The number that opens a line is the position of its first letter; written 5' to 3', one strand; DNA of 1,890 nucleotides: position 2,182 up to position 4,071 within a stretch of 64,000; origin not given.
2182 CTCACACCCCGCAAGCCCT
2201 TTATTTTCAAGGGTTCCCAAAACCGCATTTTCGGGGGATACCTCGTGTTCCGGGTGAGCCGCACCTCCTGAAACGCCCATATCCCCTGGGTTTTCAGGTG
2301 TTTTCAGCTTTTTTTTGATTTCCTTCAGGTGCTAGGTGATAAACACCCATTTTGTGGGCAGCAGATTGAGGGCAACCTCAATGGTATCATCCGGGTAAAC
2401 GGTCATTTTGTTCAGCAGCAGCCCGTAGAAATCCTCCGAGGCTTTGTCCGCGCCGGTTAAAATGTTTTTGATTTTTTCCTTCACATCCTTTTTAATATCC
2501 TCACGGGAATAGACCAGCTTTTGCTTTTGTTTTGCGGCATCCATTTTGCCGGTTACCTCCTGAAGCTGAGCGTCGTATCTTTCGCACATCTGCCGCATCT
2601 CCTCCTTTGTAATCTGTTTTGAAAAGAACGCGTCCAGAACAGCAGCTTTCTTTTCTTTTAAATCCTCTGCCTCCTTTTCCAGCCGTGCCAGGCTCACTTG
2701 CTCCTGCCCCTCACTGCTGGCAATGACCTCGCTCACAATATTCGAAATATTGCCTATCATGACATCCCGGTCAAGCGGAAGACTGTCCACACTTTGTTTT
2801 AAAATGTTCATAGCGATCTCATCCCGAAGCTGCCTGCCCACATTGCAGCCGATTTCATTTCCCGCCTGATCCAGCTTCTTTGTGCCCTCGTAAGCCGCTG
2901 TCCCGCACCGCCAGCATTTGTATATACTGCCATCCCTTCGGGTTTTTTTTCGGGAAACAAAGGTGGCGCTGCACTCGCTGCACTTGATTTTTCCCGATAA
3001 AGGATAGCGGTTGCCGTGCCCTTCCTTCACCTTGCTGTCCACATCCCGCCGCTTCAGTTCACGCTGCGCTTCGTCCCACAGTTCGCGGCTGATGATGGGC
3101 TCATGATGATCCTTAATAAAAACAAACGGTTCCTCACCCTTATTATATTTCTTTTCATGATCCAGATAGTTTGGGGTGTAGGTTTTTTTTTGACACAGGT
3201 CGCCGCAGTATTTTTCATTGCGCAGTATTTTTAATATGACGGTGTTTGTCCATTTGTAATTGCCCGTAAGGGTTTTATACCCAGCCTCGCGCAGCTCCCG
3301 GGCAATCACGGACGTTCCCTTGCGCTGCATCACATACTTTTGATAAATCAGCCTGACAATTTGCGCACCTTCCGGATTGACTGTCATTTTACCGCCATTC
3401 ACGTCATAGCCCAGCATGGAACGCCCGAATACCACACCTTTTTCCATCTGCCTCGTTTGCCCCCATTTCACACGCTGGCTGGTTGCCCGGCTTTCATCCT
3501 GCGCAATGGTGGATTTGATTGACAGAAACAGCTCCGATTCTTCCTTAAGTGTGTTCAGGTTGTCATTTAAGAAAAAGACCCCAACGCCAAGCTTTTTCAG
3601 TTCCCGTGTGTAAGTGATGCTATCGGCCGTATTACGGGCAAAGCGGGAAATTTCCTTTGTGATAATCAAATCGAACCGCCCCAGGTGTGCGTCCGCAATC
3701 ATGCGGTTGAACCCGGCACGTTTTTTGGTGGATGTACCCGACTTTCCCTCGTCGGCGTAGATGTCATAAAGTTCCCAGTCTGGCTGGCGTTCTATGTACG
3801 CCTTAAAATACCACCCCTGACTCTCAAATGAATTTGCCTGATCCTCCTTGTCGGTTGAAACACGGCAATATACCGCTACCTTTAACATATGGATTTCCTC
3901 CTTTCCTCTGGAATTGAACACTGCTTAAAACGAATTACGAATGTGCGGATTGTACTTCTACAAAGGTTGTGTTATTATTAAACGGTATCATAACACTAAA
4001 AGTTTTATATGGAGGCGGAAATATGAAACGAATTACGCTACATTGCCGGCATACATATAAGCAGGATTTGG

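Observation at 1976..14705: cotJC is split by a 12.1-kb element carrying a large serine recombinase, consistent with a sporulation intervening element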

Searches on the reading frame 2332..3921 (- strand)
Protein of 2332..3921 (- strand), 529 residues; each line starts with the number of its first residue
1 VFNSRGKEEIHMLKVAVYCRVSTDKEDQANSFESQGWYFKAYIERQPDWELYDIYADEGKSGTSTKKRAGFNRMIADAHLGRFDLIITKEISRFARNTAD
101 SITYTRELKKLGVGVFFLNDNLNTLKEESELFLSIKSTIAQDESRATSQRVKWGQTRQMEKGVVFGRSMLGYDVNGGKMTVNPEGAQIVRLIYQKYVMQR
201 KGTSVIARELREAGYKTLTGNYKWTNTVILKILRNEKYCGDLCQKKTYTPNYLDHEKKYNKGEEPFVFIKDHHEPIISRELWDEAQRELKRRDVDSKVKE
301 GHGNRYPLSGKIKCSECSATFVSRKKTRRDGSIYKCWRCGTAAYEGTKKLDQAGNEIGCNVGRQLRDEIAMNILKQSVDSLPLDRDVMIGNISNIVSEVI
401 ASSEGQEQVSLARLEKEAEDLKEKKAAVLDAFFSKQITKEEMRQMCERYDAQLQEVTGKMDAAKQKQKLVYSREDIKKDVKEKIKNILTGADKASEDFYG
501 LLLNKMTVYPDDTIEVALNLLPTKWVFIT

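Call 5: search_protein_families(library=pfam, proteins=[window:2332-3921:-], max_evalue=0.01)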
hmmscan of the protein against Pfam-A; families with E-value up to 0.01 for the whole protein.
window:2332-3921:- (529 aa): 3 families
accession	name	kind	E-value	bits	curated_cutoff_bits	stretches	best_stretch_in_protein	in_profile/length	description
PF00239.26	Resolvase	-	1.8e-31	109.6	23.3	1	15-163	1-144/145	Resolvase, N terminal domain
PF07508.19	Recombinase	-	1e-22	80.7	21.1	1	183-292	1-102/102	Recombinase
PF13408.12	Zn_ribbon_recom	-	1.4e-05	25.8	25.3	1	307-346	1-36/58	Recombinase zinc beta ribbon domain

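Call 21: find_encoding_contigs(protein=window:2332-3921:-, flank=10000, max_places=10)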
Protein window:2332-3921:- (529 aa): no gene with exactly this product is on record in the collection.

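Call 23: find_encoding_contigs(protein=window:2332-3888:-, flank=10000, max_places=10)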
Protein window:2332-3888:- (518 aa): no gene with exactly this product is on record in the collection.

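Call 25: find_homologous_proteins(query=window:2332-3888:-, max_evalue=1e-30)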
Query window:2332-3888:- (518 aa): 7162 proteins with E <= 1e-30 among 8000 candidates; the best 120 are listed.
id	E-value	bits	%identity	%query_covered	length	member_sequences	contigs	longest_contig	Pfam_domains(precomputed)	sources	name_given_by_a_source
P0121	0.0e+0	1167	100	100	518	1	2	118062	PF07508.20,PF00239.27,PF13408.13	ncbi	-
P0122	3.4e-237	806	69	100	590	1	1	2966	PF07508.20,PF00239.27,PF13408.13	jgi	jgi:site-specific DNA recombinase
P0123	9.1e-236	802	68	100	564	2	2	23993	PF07508.20,PF00239.27,PF13408.13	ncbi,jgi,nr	ncbi:MAG TPA: recombinase family protein [Clostridiales bacterium]|nr:recombinase family protein [Cl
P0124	1.5e-235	801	68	100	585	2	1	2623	PF07508.20,PF00239.27,PF13408.13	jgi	jgi:DNA invertase Pin-like site-specific DNA recombinase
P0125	8.2e-235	798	67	100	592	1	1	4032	PF07508.20,PF00239.27,PF13408.13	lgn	-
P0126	1.1e-233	795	67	100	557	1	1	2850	PF07508.20,PF00239.27,PF13408.13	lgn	-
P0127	2.5e-233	793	67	100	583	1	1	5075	PF07508.20,PF00239.27,PF13408.13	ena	-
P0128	1.1e-232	791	67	100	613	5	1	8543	PF07508.20,PF00239.27,PF13408.13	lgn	-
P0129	1.8e-232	791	68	100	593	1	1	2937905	PF07508.20,PF00239.27,PF13408.13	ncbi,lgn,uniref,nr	ncbi:recombinase family protein [Paludicola sp. MB14-C6]|uniref:recombinase family protein n=1 Tax=P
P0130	3.2e-232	790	68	100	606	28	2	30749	PF07508.20,PF00239.27,PF13408.13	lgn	-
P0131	2.5e-231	787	67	100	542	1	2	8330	PF07508.20,PF00239.27,PF13408.13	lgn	-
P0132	1.1e-229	781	67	100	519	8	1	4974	PF07508.20,PF00239.27,PF13408.13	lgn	-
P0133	2.3e-229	780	66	100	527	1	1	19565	PF07508.20,PF00239.27,PF13408.13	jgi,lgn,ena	-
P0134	6.1e-229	779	66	100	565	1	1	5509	PF07508.20,PF00239.27,PF13408.13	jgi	jgi:site-specific DNA recombinase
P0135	6.6e-229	779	67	100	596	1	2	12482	PF07508.20,PF00239.27,PF13408.13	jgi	-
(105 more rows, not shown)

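Call 26: find_related_loci(query=window:2332-3888:-, collection=genome_contigs, flank=10000)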
Query window:2332-3888:- (518 aa) in genome_contigs; peptide patterns used: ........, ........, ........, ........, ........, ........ (x = any residue, [..] = any of these).
581 stretches matched a pattern; 415 encode a relative of the query (tblastn E <= 1e-3); the best 80 are kept; 80 distinct loci.
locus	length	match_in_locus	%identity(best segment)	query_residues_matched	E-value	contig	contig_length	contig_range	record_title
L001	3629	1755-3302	68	1-517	0e+0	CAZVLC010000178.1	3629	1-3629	MAG TPA_asm: uncultured Peptococcaceae bacterium isolate binchicken_co139_156 genome assembly, contig: NODE_66555_length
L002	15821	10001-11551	68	1-518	0e+0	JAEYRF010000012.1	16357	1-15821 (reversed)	MAG: Bacillota bacterium isolate OH_CBB_50 k127_485381, whole genome shotgun sequence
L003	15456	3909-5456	68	1-517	0e+0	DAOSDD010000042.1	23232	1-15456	MAG TPA_asm: Clostridiales bacterium isolate AMR_MDS_1840 NODE_973_length_23232_cov_5.299823, whole genome shotgun seque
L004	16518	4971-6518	67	1-517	0e+0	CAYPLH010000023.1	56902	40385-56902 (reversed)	MAG TPA_asm: uncultured Clostridiaceae bacterium isolate binchicken_co173_425 genome assembly, contig: NODE_1898_length_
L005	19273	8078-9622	65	2-517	0e+0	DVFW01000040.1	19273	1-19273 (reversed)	MAG TPA_asm: Candidatus Scatavimonas merdigallinarum isolate ChiSjej1B19-3389 ChiSjej1B19M5__C240615_L19273_SRR6323093,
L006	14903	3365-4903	67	2-515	0e+0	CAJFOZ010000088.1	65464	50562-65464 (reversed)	uncultured Clostridia bacterium isolate Coassembly_mag_396 genome assembly, contig: MAGpy_11413_min2k_bin_396_fak87_9533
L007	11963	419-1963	66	2-517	0e+0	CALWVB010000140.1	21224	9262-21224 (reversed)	MAG: uncultured Clostridia bacterium isolate E14__bin329 genome assembly, contig: E14__k127_3547945, whole genome shotgu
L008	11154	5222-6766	66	2-517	0e+0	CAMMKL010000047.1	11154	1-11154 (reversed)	MAG: uncultured Clostridia bacterium isolate ERR4968711_bin.17_MetaWRAP_v1.1_MAG genome assembly, contig: NODE_5133_leng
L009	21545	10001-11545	65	2-517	0e+0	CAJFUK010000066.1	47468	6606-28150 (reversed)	Candidatus Falkowella caecavicola isolate Coassembly_mag_370 genome assembly, contig: MAGpy_11413_min2k_bin_370_fak87_21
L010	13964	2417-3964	61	1-517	0e+0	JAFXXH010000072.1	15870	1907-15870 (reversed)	MAG: Oscillospiraceae bacterium isolate RGIG6830 Sheep_Rumen-4__c1528426, whole genome shotgun sequence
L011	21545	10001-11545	60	2-517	0e+0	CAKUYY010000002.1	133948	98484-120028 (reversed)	MAG: uncultured Clostridium sp. isolate REFINED_METABAT215_SUBJECT_CONTIGS_1500_ASSEMBLY_K77_MERGED__Pilot_MoBio_Fiber_C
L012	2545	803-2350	60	1-517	0e+0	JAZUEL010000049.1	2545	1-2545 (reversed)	MAG: Oscillospiraceae bacterium isolate T1900045299_TH20190069.MAGScoT_cleanbin_000021 SGB_6132_k141_505247, whole genom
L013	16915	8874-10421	61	1-517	0e+0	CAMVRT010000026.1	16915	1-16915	MAG TPA_asm: uncultured Oscillospiraceae bacterium isolate SRR8387720_bin.7_metaWRAP_v1.3_MAG genome assembly, contig: E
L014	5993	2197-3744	60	1-517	0e+0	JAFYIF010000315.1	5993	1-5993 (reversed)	MAG: Oscillospiraceae bacterium isolate RGIG7114 Water_buffalos_Abomasum-4__c921986, whole genome shotgun sequence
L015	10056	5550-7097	60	1-517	0e+0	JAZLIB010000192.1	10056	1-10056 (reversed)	MAG: Vescimonas sp. isolate T1900044979_TA20190041.MAGScoT_cleanbin_000038 SGB_4076_k141_2221759, whole genome shotgun s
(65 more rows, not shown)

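Call 28: find_encoding_contigs(protein=P0121, flank=10000, max_places=5)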
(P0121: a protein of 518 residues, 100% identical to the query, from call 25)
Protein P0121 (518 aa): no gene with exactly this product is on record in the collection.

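Call 37: search_solved_structures(query=window:2332-3888:-, max_evalue=0.001)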
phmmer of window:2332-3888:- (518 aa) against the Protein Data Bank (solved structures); distinct sequences matched with E-value up to 0.001: 19.
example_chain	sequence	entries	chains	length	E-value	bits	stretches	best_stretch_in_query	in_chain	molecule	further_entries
3g13_A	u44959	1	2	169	3.2e-39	138.4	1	2-155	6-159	Putative conjugative transposon recombinase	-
3guv_A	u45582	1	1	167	1.6e-16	63.5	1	2-134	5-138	Site-specific recombinase, resolvase family protein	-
2gm4_A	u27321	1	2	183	5.1e-12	48.6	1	43-157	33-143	Transposon gamma-delta resolvase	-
1gdt_A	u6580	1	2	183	5.5e-12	48.5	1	43-157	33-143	PROTEIN (GAMMA DELTA RESOLVASE)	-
1zr2_A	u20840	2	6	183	1.8e-11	46.8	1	43-157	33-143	Transposon gamma-delta resolvase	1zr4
5cy1_A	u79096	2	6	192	7.9e-11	44.7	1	44-185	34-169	Transposon Tn3 resolvase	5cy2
3bvp_A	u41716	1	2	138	2e-10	43.4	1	3-132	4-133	TP901-1 Integrase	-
1gdr_A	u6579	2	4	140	3.2e-10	42.7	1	43-154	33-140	GAMMA DELTA-RESOLVASE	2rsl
9dxh_A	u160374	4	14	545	5.1e-10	42.1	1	49-429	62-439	Resolvase homolog YokA | Site-specific recombinase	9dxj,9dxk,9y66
9dxd_A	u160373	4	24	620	6.7e-10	41.7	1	49-426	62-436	Resolvase homolog YokA,SPbeta prophage-derived uncharacterized protein YotN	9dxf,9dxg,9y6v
6dnw_A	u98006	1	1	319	5.3e-08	35.4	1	142-347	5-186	Putative integrase [Bacteriophage A118]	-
4kis_A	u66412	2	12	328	6.5e-08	35.1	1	140-347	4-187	Putative integrase [Bacteriophage A118] | A118 serine integrase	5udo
2gm5_A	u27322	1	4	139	4.6e-06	29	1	43-148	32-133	Transposon gamma-delta resolvase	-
2mhc_A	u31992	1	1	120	8.6e-06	28.1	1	5-97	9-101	TnpX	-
9ibl_B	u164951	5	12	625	2.4e-05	26.6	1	48-174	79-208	Integrase | PhiC31 integrase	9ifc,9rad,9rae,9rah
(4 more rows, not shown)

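Call 43: list_cluster_members(proteins=[P0121, P0001, P0003])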
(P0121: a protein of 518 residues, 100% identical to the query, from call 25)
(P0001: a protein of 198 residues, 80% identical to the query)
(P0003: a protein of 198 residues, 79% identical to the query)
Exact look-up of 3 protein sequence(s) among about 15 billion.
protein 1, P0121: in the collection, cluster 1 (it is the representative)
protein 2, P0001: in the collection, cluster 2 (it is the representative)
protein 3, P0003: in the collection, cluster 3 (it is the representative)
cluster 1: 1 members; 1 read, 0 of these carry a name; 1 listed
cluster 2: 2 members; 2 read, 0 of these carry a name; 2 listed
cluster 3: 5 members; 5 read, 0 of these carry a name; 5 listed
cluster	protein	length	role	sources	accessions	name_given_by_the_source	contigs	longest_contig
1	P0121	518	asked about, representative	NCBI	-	-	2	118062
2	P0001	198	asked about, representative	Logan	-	-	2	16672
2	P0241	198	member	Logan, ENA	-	-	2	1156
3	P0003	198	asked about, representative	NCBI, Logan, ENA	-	-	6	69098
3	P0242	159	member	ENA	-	-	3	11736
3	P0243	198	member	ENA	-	-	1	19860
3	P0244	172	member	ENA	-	-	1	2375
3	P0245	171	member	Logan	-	-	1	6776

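Call 62: search_dna_similar(query=window:2332-3888:-, collection=phages, mode=protein, max_rows=12)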
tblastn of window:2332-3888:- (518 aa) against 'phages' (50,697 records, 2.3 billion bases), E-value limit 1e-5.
Records with a match: 644; places in all: 850; records where one place covers at least 80% of the query: 8.
Best place of each record, by identity: <60% 644.
By first word of the organism name: Streptococcus 161; Staphylococcus 92; Bacteriophage 76; Bacillus 58; Mycobacterium 37; Streptomyces 31; Paenibacillus 25; Clostridium 19; Lactococcus 12; phage 11; and 54 more.
By host as written in the record: - 114; Staphylococcus aureus 34; Mycobacterium smegmatis mc2 155 30; Bacillus anthracis 16; Streptococcus suis 11; Paenibacillus larvae 10; Paenibacillus larvae ATCC 9545 9; Staphylococcus epidermidis 9; and 266 more.
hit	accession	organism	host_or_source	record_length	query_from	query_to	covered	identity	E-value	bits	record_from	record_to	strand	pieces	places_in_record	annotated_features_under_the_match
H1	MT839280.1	Bacteriophage sp.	human fecal samples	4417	1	517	100%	57.1%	0e+0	577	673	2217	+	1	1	record has no annotation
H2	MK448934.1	Streptococcus phage Javan422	Streptococcus porci DSM_23759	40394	3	505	97%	32.7%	7e-67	240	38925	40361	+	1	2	site-specific recombinase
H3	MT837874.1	Bacteriophage sp.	human fecal samples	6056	2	328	63%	50.2%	3e-98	330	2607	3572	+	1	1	record has no annotation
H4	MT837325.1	Bacteriophage sp.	human fecal samples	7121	2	503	97%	32.2%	1e-60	221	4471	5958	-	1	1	record has no annotation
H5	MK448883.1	Streptococcus phage Javan244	Streptococcus gordonii MB666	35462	3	458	88%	35.1%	2e-74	262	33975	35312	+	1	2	site-specific recombinase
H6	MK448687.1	Streptococcus phage Javan159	Streptococcus dysgalactiae ERR111982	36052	3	458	88%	35.1%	2e-74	262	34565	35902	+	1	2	site-specific recombinase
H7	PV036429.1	phage NatCom_19828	human feces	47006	2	375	72%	42.4%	4e-85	293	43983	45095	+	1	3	integrase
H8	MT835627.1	Bacteriophage sp.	human fecal samples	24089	2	455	88%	34.8%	2e-72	256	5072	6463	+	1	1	record has no annotation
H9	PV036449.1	phage NatCom_35866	human feces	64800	3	393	75%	38.5%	4e-69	246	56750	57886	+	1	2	hypothetical protein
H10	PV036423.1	phage NatCom_17901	human feces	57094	3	380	73%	39.5%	2e-67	241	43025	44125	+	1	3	hypothetical protein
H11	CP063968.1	Clostridium phage CWou-2020b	Clostridium botulinum BKT2873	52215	3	398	76%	37.5%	2e-75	265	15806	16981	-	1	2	recombinase family protein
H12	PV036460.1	Anaerosphaera phage IMGVR 8818211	Anaerosphaera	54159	3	389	75%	38.1%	4e-68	244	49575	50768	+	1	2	hypothetical protein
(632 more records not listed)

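Call 63: find_related_loci(query=window:2332-3888:-, collection=viral_contigs, flank=10000)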
Query window:2332-3888:- (518 aa) in viral_contigs; peptide patterns used: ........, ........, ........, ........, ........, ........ (x = any residue, [..] = any of these).
67 stretches matched a pattern; 47 encode a relative of the query (tblastn E <= 1e-3); 47 distinct loci.
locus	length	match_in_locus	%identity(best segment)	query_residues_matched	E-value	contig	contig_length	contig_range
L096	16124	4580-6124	62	2-517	0e+0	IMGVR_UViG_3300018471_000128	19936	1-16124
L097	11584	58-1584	55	3-516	0e+0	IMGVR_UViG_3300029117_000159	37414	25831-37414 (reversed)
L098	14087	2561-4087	55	3-516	0e+0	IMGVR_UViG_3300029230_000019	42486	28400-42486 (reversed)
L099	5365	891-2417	53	3-516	0e+0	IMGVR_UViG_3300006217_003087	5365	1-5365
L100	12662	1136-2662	53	3-516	8e-175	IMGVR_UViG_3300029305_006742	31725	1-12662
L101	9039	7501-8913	53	41-516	4e-162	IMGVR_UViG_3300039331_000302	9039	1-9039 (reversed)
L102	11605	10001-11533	47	3-513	6e-152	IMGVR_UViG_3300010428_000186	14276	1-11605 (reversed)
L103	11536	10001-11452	51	43-516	4e-149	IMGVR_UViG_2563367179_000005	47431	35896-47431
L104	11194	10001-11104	58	3-367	3e-140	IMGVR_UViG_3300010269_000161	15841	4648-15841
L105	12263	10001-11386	36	2-474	6e-80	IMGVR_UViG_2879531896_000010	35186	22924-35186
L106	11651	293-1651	34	1-457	5e-79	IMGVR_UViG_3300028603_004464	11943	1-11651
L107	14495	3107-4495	36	2-471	7e-77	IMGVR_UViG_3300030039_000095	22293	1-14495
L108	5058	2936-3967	42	3-337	1e-74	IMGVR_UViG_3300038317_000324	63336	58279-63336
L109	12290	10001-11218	37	2-406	4e-73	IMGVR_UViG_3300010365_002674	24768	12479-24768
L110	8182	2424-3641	37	2-406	4e-73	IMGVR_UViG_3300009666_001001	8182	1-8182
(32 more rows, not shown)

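Call 75: search_protein_families(library=phrogs, proteins=[window:2332-3888:-], max_evalue=0.001)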
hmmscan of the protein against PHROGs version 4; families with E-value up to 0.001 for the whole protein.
window:2332-3888:- (518 aa): 3 families
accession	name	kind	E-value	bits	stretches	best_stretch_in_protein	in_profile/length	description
phrog_95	-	integration and excision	4.7e-123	413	1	1-504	87-562/651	integrase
phrog_125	-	DNA, RNA and nucleotide metabolism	9.8e-44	150.8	1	1-282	19-252/254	DNA invertase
phrog_7701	-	DNA, RNA and nucleotide metabolism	6e-05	24.3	1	158-230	5-66/137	DNA invertase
